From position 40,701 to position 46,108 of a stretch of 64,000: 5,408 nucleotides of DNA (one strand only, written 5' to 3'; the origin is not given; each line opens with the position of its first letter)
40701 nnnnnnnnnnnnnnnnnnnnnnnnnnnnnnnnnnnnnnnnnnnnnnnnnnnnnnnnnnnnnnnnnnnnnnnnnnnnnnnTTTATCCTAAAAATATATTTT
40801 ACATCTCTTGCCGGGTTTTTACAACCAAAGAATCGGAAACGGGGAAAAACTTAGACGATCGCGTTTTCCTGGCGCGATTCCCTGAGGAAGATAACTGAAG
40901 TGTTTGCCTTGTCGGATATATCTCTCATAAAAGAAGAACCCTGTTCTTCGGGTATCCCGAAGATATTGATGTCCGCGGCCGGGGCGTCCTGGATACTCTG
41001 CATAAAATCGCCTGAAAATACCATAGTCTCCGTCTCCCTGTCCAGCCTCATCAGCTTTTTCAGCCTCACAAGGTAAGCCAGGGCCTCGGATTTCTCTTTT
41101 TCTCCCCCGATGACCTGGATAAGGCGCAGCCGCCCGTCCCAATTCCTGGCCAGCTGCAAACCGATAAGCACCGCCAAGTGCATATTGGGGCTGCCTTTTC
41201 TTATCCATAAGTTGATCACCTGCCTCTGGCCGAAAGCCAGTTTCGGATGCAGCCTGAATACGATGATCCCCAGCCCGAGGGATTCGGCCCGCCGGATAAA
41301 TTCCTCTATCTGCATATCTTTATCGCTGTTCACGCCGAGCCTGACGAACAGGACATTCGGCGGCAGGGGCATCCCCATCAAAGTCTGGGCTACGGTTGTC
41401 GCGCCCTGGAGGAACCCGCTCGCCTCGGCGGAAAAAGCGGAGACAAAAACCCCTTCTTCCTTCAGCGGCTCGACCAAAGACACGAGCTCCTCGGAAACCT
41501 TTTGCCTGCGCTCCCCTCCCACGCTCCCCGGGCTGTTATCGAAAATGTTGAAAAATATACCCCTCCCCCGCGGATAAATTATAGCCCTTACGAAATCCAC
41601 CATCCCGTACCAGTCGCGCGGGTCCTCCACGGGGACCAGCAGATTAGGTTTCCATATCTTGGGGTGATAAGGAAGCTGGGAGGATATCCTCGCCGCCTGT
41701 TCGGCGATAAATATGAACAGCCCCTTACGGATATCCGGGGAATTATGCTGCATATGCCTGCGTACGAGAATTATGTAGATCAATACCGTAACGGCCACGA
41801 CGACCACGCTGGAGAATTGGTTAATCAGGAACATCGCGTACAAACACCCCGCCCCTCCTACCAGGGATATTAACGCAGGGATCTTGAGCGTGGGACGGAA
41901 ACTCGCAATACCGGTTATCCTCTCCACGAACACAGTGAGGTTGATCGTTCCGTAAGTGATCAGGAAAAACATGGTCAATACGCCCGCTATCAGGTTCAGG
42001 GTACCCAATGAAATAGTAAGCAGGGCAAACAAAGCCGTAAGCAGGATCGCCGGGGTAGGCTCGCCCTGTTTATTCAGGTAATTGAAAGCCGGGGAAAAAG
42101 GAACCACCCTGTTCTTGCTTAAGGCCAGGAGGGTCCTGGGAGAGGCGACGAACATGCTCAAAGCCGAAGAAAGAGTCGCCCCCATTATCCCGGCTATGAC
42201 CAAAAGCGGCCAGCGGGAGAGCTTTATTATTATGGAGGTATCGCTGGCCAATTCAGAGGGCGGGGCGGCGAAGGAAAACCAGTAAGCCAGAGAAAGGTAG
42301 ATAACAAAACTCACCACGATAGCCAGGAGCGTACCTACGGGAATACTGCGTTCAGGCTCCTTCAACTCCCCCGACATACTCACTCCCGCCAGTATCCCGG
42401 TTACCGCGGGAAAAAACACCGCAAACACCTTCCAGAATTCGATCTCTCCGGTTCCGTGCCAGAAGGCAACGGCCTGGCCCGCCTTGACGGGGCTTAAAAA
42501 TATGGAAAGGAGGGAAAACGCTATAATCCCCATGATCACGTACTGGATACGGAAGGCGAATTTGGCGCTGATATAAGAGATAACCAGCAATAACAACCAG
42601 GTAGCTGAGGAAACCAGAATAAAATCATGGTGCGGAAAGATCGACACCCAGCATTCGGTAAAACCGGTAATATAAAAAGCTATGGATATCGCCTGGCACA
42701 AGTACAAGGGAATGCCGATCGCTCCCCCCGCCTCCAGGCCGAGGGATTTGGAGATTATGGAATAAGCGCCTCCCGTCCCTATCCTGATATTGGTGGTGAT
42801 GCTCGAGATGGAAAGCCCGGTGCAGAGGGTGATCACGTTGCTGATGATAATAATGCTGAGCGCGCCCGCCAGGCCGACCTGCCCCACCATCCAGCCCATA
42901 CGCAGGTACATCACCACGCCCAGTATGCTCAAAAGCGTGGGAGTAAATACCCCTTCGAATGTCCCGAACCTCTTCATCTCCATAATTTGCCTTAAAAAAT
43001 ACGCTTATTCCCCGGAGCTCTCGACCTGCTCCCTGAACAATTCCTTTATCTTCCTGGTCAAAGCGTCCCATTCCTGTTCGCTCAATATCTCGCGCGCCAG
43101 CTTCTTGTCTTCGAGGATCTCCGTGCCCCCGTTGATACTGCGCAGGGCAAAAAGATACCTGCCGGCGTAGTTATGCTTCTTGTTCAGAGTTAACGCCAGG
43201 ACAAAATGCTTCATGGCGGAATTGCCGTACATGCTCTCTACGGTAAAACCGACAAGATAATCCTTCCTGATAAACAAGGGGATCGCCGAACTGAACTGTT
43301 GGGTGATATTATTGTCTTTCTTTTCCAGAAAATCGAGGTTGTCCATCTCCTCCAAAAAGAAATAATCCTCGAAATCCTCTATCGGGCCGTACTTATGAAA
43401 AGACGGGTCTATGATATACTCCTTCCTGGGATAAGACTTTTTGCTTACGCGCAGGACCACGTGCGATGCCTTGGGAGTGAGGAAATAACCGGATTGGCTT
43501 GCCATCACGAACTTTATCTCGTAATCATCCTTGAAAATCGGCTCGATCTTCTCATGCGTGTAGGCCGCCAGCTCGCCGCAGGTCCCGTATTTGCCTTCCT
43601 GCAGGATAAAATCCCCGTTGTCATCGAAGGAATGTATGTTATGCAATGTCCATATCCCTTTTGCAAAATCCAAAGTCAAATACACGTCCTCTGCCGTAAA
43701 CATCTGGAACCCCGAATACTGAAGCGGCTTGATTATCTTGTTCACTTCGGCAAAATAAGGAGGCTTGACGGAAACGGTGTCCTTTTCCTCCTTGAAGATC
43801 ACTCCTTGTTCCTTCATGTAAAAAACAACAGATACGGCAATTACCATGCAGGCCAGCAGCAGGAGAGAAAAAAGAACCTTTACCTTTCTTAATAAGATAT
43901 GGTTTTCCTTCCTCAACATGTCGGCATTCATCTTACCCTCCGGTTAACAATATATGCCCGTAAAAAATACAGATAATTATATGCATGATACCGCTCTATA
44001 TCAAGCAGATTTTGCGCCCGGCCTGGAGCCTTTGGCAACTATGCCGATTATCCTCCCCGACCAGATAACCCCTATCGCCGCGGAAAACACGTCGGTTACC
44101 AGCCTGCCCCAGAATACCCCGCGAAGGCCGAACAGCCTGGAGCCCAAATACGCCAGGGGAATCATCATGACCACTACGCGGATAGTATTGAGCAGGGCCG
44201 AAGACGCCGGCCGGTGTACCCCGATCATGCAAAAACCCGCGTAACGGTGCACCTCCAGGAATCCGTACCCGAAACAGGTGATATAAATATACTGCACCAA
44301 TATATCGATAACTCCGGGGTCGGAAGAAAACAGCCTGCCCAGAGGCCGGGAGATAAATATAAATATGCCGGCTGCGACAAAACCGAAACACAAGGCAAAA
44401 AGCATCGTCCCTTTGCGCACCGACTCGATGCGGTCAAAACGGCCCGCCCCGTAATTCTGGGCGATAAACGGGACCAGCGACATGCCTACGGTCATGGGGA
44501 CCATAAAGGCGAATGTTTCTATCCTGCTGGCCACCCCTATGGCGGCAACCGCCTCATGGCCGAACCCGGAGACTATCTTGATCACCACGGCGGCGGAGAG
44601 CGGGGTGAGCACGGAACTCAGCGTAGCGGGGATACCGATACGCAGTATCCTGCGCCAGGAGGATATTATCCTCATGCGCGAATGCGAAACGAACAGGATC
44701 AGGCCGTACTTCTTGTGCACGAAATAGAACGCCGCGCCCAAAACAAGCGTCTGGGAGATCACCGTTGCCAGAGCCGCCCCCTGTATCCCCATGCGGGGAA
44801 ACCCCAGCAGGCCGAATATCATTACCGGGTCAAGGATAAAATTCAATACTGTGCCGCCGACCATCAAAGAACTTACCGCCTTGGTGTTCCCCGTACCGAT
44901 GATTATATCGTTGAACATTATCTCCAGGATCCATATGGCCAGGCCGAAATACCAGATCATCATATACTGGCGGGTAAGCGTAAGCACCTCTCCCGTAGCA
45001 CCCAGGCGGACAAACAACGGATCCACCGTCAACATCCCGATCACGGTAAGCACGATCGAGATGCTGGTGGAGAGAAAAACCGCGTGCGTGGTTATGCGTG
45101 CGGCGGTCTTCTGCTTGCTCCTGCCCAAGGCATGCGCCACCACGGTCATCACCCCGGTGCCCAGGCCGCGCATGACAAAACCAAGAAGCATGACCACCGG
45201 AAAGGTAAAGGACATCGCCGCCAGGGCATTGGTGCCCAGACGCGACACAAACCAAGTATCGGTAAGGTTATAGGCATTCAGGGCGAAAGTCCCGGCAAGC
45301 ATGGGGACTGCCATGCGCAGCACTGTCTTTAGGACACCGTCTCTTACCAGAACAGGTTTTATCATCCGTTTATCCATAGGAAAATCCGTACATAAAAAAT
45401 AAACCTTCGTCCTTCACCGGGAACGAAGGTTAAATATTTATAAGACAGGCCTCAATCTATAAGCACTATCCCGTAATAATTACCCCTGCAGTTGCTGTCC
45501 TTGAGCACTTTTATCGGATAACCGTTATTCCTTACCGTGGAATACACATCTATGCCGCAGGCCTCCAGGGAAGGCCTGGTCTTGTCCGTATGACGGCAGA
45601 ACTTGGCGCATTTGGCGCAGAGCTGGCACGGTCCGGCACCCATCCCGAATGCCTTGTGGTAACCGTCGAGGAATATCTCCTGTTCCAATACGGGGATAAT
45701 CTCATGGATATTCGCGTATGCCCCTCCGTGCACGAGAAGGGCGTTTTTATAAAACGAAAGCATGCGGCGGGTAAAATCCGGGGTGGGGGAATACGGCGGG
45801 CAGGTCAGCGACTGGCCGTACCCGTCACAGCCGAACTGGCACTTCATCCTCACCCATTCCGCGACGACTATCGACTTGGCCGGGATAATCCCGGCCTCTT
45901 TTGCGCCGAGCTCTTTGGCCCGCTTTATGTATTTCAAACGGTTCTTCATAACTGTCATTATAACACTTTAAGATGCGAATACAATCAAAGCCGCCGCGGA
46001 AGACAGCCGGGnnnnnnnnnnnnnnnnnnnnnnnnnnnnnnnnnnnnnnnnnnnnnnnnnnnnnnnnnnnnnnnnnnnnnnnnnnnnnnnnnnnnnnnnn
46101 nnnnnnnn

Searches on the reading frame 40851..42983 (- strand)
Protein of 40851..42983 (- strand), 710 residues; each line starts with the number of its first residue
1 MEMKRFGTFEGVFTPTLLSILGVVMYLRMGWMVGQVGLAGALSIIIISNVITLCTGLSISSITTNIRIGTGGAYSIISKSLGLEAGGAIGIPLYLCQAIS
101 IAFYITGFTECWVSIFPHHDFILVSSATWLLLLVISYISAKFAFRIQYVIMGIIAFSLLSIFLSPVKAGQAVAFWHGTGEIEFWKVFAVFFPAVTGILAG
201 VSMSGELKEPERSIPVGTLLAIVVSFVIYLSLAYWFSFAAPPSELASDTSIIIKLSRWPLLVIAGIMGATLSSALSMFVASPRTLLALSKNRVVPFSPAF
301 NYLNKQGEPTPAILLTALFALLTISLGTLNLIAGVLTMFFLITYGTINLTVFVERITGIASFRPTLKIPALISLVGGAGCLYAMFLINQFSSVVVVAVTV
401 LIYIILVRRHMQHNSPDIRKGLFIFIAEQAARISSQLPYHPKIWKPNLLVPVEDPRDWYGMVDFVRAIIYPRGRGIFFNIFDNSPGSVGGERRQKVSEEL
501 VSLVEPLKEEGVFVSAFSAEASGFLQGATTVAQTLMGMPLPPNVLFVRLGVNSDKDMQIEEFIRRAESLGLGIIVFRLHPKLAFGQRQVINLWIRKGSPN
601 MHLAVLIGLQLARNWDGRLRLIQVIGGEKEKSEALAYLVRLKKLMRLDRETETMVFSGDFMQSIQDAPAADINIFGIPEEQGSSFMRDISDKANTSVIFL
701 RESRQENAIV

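Call 56: search_protein_families(library=pfam, proteins=[window:40851-42983:-], max_evalue=0.00001)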
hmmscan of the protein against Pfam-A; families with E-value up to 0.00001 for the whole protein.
window:40851-42983:- (710 aa): 4 families
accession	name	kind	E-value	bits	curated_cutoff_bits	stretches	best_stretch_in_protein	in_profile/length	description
PF00324.27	AA_permease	-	3.5e-48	164.9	24.6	1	12-412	2-432/470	Amino acid permease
PF21554.2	CCC_C_2nd_pro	-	1.6e-24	86.8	27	1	585-708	1-131/132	Prokaryotic cation-chloride cotransporter, C-terminal domain, 2nd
PF21555.2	CCC_C_1st_pro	-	2.1e-14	53.8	27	1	450-581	1-125/128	Prokaryotic cation-chloride cotransporter, C-terminal domain, 1st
PF13520.12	AA_permease_2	-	4.7e-14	52.6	27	1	20-403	14-419/427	Amino acid permease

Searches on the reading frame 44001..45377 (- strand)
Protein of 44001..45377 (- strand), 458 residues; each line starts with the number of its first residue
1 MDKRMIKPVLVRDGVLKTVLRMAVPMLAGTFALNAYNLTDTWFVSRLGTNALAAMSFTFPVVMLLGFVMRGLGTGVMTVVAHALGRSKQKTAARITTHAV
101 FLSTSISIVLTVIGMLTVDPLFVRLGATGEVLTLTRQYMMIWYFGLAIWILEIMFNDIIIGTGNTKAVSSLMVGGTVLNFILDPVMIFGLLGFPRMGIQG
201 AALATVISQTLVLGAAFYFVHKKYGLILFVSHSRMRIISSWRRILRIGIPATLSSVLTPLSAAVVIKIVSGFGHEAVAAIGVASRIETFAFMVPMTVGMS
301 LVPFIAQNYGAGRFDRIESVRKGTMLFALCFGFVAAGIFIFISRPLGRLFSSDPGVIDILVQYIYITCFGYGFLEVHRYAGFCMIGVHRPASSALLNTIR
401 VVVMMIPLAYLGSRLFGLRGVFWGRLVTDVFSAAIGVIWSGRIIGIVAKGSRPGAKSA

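Call 56: search_protein_families(library=pfam, proteins=[window:44001-45377:-], max_evalue=0.00001)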
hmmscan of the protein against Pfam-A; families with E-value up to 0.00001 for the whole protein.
window:44001-45377:- (458 aa): 1 family
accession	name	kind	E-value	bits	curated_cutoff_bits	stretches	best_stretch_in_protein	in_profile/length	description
PF01554.23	MatE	-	2.8e-50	170.6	24.9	2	25-185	1-161/161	MatE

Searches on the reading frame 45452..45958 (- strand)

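Call 83: search_protein_families(library=pfam, proteins=[window:45452-45958:-], max_evalue=0.00001)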
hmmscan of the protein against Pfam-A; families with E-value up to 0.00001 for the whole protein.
window:45452-45958:- (168 aa): 1 family
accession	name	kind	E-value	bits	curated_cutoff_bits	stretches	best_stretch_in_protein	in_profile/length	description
PF10050.14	DUF2284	-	9.7e-41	139.7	25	1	24-167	2-161/161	Predicted metal-binding protein (DUF2284)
